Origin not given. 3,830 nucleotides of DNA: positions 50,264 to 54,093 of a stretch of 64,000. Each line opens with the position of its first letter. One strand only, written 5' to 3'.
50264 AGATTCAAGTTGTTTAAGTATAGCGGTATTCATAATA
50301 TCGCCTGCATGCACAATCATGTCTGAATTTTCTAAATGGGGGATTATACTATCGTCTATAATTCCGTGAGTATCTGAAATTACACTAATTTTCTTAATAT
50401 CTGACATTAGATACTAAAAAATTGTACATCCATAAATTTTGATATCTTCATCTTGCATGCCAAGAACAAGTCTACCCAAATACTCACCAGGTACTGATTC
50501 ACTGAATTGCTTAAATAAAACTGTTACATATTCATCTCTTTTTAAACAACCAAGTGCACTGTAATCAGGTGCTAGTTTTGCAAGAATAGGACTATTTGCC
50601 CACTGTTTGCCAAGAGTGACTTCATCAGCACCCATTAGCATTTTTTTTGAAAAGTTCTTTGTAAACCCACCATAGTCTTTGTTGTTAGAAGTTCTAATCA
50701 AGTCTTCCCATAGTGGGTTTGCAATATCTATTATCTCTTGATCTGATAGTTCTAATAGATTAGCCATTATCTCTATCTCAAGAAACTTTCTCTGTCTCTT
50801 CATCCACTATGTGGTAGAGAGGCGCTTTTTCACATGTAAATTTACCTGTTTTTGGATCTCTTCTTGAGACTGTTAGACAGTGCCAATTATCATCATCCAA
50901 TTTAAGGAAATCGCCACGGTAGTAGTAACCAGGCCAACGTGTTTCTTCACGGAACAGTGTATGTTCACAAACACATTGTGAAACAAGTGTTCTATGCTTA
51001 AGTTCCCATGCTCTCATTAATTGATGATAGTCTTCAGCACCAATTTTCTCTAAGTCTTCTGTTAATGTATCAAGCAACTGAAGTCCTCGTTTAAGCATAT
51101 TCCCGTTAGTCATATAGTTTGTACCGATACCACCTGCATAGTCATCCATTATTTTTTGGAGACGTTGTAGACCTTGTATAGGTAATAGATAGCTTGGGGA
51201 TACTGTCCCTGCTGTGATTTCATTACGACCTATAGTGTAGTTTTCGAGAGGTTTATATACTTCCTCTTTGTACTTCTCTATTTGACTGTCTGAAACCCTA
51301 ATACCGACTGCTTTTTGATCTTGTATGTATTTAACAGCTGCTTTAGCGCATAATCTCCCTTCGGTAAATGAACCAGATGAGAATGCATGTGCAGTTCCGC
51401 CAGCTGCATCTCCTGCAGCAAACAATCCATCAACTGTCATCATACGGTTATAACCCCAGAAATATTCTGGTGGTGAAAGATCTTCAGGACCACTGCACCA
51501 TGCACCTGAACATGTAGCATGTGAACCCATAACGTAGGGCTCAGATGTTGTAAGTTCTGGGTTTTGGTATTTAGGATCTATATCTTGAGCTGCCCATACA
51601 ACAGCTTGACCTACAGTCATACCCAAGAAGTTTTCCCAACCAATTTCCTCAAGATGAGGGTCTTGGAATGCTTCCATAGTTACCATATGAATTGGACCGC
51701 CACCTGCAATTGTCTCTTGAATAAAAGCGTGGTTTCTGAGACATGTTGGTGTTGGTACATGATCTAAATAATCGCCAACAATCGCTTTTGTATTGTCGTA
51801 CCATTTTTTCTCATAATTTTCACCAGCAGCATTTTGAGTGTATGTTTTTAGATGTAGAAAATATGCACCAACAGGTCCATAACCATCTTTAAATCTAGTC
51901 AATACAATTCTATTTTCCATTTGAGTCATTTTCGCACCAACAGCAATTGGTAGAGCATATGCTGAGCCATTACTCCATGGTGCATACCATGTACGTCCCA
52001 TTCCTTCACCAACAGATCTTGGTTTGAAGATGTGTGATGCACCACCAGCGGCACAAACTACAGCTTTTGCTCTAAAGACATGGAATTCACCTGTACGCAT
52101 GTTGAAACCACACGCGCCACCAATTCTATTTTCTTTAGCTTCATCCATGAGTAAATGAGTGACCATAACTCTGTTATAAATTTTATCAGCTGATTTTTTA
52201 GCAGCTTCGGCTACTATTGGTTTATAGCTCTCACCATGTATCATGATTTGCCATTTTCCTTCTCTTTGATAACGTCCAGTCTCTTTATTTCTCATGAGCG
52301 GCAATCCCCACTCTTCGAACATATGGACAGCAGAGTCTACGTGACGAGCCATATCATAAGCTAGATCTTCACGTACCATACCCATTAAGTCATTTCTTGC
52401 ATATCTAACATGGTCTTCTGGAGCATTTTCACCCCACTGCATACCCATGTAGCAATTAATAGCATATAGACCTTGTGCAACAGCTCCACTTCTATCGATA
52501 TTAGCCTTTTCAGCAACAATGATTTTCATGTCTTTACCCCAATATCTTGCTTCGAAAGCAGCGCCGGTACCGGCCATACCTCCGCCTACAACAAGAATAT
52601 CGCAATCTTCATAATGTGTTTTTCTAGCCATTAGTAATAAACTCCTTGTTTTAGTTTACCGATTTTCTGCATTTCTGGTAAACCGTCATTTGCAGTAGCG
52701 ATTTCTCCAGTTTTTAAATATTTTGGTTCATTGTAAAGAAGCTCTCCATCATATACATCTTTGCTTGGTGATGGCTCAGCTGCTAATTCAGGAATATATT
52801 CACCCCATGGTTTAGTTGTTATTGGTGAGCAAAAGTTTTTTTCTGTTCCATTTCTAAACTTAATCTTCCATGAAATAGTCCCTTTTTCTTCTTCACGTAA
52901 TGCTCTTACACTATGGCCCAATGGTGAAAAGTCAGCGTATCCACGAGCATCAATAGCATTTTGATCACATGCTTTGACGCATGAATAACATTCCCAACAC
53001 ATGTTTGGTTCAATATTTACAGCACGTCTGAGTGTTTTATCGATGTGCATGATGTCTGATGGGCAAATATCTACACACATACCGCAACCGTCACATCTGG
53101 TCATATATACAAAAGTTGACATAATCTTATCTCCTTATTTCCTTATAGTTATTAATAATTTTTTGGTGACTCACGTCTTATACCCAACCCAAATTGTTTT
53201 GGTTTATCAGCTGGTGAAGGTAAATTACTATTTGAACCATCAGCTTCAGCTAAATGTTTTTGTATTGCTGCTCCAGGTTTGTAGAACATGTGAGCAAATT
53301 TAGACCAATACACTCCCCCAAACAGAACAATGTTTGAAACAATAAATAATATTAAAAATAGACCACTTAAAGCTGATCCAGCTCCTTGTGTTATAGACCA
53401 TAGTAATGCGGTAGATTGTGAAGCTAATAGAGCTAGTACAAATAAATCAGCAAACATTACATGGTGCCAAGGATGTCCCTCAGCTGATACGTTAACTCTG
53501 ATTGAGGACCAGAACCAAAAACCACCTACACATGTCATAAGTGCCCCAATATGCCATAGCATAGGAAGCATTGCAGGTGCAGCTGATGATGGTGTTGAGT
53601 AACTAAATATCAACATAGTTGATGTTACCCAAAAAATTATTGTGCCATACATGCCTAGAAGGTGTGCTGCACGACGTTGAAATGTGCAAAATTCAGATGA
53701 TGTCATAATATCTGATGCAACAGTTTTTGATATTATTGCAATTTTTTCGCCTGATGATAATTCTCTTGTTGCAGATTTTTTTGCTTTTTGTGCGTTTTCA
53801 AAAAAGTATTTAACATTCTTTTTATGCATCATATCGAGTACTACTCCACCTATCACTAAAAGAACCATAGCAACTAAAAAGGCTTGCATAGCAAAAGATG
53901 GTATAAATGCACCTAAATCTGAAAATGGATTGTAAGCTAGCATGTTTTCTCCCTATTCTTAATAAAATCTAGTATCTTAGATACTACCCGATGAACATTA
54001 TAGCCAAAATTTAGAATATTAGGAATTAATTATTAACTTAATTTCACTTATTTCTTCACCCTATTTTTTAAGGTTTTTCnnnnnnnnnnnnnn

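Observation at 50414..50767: Unrecognised 117-aa ORF 10 nt downstream of aprA, wedged between APS reductase and a metallophosphoesterase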

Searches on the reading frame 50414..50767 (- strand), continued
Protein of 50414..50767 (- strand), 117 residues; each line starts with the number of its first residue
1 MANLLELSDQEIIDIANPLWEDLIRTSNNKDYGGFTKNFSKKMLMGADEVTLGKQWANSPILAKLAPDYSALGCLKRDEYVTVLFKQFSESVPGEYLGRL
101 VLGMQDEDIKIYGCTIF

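Call 72: search_protein_families(library=pfam, proteins=[L099:3581-4090:+], max_evalue=1)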
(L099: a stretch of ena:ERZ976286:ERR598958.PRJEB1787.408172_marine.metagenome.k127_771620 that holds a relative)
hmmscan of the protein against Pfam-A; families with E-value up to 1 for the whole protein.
L099:3581-4090:+ (169 aa): 1 family
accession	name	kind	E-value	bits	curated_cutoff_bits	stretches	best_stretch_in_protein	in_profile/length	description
PF00254.34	FKBP_C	-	0.067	14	21.1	1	5-75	5-76/94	FKBP-type peptidyl-prolyl cis-trans isomerase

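Call 73: search_protein_families(library=ncbifam, proteins=[L099:3581-4090:+], max_evalue=1)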
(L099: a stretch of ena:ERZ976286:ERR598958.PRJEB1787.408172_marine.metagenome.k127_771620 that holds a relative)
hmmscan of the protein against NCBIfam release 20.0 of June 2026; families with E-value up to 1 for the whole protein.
L099:3581-4090:+ (169 aa): 5 families
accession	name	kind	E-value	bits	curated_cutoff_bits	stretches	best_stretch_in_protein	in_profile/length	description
NF008008.0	PRK10737.1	equivalog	2.3e-15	57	174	1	11-152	9-150/196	peptidylprolyl isomerase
NF011676.0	PRK15095.1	equivalog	3.3e-10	39.6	125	1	42-147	43-149/156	FKBP-type peptidyl-prolyl cis-trans isomerase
NF008242.0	PRK11018.1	equivalog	0.00061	19.4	79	1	55-112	33-77/78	sulfurtransferase-like selenium metabolism protein YedF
TIGR01994.1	SUF_scaf_2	equivalog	0.12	12.3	92.5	1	112-138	20-46/137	Fe-S cluster assembly sulfur transfer protein SufU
NF010252.0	PRK13698.1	equivalog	0.21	10.4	274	1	125-144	48-67/323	ParB/RepB/Spo0J family plasmid partition protein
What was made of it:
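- On Curated NTF2-clan sequence families (SnoaL, DUF4440, DUF3887 and others): High-GC members also have no hit (calls 72, 73).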

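Call 85: predict_structure(alignment_id=A5)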
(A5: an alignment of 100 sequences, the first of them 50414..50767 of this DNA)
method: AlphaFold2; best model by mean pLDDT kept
length: 117 residues; sequences in the alignment: 100
mean_pLDDT: 94.3   pTM: 0.87
mean pLDDT of the five models: 94.3, 94.3, 94.0, 93.8, 93.3
residues with pLDDT >= 90: 106; 70-90: 9; 50-70: 2; < 50: 0
segments of 3 or more residues with pLDDT < 50: none
pLDDT, mean of each block of 10 residues (from residue 1): 87 98 96 97 92 91 93 96 97 95 96 93
secondary structure, 60 per line:
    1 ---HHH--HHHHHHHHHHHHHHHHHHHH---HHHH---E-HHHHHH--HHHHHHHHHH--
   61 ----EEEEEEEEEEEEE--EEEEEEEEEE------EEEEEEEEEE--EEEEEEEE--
elements in order: H9-28 H32-35 H41-46 H49-58 E65-77 E80-89 E96-105 E108-115
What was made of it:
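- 50414..50767 (-): X: 117-aa cytoplasmic NTF2-like protein, the finding. It is the fourth gene of the aprM-aprB-aprA-X cassette. AF2 pLDDT 94.3 and pTM 0.87 (call 85).
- On NTF2-like fold superfamily: AF2 model: pLDDT 94.3, pTM 0.87, H9-28, H32-35, H41-46, H49-58, E65-77, E80-89, E96-105, E108-115 (call 85).
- Tried and rejected: With 100 sequences the region rose above 90 (call 85).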

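Call 89: fold_search(model_id=the predicted structure, library=pdb)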
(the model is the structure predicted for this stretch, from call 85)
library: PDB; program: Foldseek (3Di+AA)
matches with E <= 10: 786; with E <= 0.001: 0
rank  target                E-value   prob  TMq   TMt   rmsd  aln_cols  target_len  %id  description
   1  7sjy_A                1.1e-03  1.00  0.51  0.22   5.2       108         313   18  Crystal structure of Clostridium thermocellum RsgI9 S1C-NTF2 bi-domain (released 2022-03-02)
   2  7sjy_B                1.8e-03  1.00  0.50  0.22   4.9       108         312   18  Crystal structure of Clostridium thermocellum RsgI9 S1C-NTF2 bi-domain (released 2022-03-02)
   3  2jq5_MODEL_1_A        2.0e-03  1.00  0.53  0.49   4.3        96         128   12  Solution structure of RPA3114, a SEC-C motif containing protein from Rhodopseudomonas palustris; Northeast Str (released 2007-06-26)
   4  5iep                  2.2e-03  1.00  0.54  0.52   5.5       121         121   16  Structure of CDL2.3b, a computationally designed Vitamin-D3 binder (released 2017-03-01)
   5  3b7c                  7.1e-03  1.00  0.61  0.60   4.0       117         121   10  CRYSTAL STRUCTURE OF A NTF-2 LIKE PROTEIN OF UNKNOWN FUNCTION (SO_0125) FROM SHEWANELLA ONEIDENSIS MR-1 AT 1.70 A RESOLU (released 2007-11-13)
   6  3k7c_A                8.5e-03  1.00  0.55  0.59   4.5       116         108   10  Crystal structure of Putative NTF2-like transpeptidase (NP_281412.1) from CAMPYLOBACTER JEJUNI at 2.00 A resolution (released 2009-11-03)
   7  5ien_B                9.0e-03  1.00  0.52  0.49   6.2       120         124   13  Structure of CDL2.2, a computationally designed Vitamin-D3 binder (released 2017-03-01)
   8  5ien_A                1.1e-02  0.99  0.49  0.45   6.3       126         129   16  Structure of CDL2.2, a computationally designed Vitamin-D3 binder (released 2017-03-01)
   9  9vxg_A                1.2e-02  1.00  0.53  0.48   3.7        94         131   12  ROS-Sensing Transcription Factor YchJ Regulates the RssB-RpoS Pathway to Protect Salmonella Against Oxidative Attack b (released 2025-08-06)
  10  5ieo                  1.5e-02  0.98  0.49  0.49   5.5       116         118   15  Structure of CDL2.3a, a computationally designed Vitamin-D3 binder (released 2017-03-01)
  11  1mws_A                1.5e-02  0.99  0.49  0.12   4.4       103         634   11  Structure of nitrocefin acyl-Penicillin binding protein 2a from methicillin resistant Staphylococcus aureus strain 27r (released 2002-11-06)
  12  3f40                  1.5e-02  0.98  0.41  0.42   5.7       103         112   10  Crystal structure of NTF2-like protein of unknown function (YP_677363.1) from CYTOPHAGA HUTCHINSONII ATCC 33406 at 1.27  (released 2008-11-18)
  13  4bl3_A                1.6e-02  0.99  0.49  0.12   4.4       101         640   13  Crystal structure of PBP2a clinical mutant N146K from MRSA (released 2014-05-21)
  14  4orl                  1.7e-02  1.00  0.49  0.52   3.8       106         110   10  Crystal structure of a DUF4783 family protein (BACOVA_04304) from Bacteroides ovatus ATCC 8483 at 1.40 A resolution (released 2014-03-05)
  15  4bl2_A                1.7e-02  0.99  0.51  0.12   4.8       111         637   14  Crystal structure of PBP2a clinical mutant E150K from MRSA (released 2014-05-21)
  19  4hyz_A                2.0e-02  1.00  0.63  0.64   3.0       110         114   14  Crystal structure of a DUF3887 family protein (RUMGNA_01855) from Ruminococcus gnavus ATCC 29149 at 2.25 A resolution (released 2013-01-09)
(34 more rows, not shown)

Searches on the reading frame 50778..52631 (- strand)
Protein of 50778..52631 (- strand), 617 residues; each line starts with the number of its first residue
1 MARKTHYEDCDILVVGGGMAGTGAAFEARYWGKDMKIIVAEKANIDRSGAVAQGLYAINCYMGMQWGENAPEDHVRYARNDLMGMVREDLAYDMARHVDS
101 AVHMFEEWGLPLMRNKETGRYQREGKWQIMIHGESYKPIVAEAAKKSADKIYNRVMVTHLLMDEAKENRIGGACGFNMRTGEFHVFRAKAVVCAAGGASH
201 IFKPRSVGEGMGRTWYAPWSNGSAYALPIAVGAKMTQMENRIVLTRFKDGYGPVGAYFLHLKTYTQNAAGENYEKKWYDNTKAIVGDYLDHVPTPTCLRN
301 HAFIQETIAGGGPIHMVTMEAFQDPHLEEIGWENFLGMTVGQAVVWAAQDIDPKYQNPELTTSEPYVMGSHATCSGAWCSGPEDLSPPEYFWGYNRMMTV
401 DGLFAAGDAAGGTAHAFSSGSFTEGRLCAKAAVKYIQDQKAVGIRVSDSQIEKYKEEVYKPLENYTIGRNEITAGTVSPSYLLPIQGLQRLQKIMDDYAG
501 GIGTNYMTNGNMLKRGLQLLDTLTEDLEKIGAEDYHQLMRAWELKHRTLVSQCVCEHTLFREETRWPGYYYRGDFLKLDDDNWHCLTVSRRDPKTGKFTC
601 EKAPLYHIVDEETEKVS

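Call 3: search_protein_families(library=pfam, proteins=[window:50778-52631:-], max_evalue=1)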
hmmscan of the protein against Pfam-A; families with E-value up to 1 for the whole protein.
window:50778-52631:- (617 aa): 10 families
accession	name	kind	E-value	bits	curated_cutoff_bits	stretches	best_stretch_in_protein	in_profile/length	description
PF00890.30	FAD_binding_2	-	3.2e-22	79.7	20.4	1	11-240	1-249/414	FAD binding domain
PF02910.25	Succ_DH_flav_C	-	5.6e-10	39.7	20.8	1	489-605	2-116/130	Fumarate reductase flavoprotein C-term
PF01266.30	DAO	-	0.00057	19.9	27.9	1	11-200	1-207/353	FAD dependent oxidoreductase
PF07992.20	Pyr_redox_2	-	0.00089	19.2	26.1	1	11-41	2-30/291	Pyridine nucleotide-disulphide oxidoreductase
PF01946.23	Thi4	-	0.012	15.3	26.2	1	5-43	13-50/235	Thi4 family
PF12831.13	FAD_oxidored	-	0.02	14.7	27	1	11-41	1-29/416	FAD dependent oxidoreductase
PF01134.28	GIDA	-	0.11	12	22.1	1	11-44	1-34/391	Glucose inhibited division protein A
PF01262.27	AlaDh_PNT_C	-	0.17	11.8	23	1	9-43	28-62/214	Alanine dehydrogenase/PNT, C-terminal domain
PF03486.20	HI0933_like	-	0.18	11.6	50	0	11-41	2-32/244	HI0933-like protein Rossmann domain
PF13450.12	NAD_binding_8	-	0.34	11.6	21.9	0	14-44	1-29/68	NAD(P)-binding Rossmann-like domain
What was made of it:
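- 50778..52631 (-): aprA, APS reductase alpha (FAD) subunit, 617 aa. Pfam FAD_binding_2 and Succ_DH_flav_C (call 3).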

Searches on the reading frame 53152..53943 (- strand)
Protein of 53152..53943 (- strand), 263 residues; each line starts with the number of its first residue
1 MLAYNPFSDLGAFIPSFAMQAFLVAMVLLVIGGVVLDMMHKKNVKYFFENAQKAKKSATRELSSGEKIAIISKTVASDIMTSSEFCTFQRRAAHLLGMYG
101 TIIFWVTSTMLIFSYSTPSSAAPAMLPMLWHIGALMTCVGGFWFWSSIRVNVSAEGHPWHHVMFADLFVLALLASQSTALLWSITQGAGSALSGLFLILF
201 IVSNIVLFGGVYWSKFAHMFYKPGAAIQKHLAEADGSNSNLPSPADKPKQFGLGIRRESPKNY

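Call 3: search_protein_families(library=pfam, proteins=[window:53152-53943:-], max_evalue=1)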
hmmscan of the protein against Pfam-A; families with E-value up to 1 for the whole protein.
window:53152-53943:- (263 aa): 0 families

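Call 4: search_protein_families(library=ncbifam, proteins=[window:53152-53943:-], max_evalue=1)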
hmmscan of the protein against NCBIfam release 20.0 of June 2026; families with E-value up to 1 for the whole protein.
window:53152-53943:- (263 aa): 3 families
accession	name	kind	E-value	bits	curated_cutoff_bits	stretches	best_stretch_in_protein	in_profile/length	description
NF011607.0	PRK15033.1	subfamily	9.6e-08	31.3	524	1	66-233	210-377/389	tricarballylate utilization 4Fe-4S protein TcuB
NF038018.1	qmoC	equivalog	2.7e-07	30.4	300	1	19-223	149-355/360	quinone-interacting membrane-bound oxidoreductase complex subunit QmoC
NF006527.0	PRK08990.1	equivalog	0.55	9.5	341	1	22-68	29-76/254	flagellar motor protein PomA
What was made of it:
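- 53152..53943 (-): aprM, membrane anchor, 263 aa, pI 9.4. Weak NCBIfam similarity to the membrane part of QmoC and TcuB (call 4).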
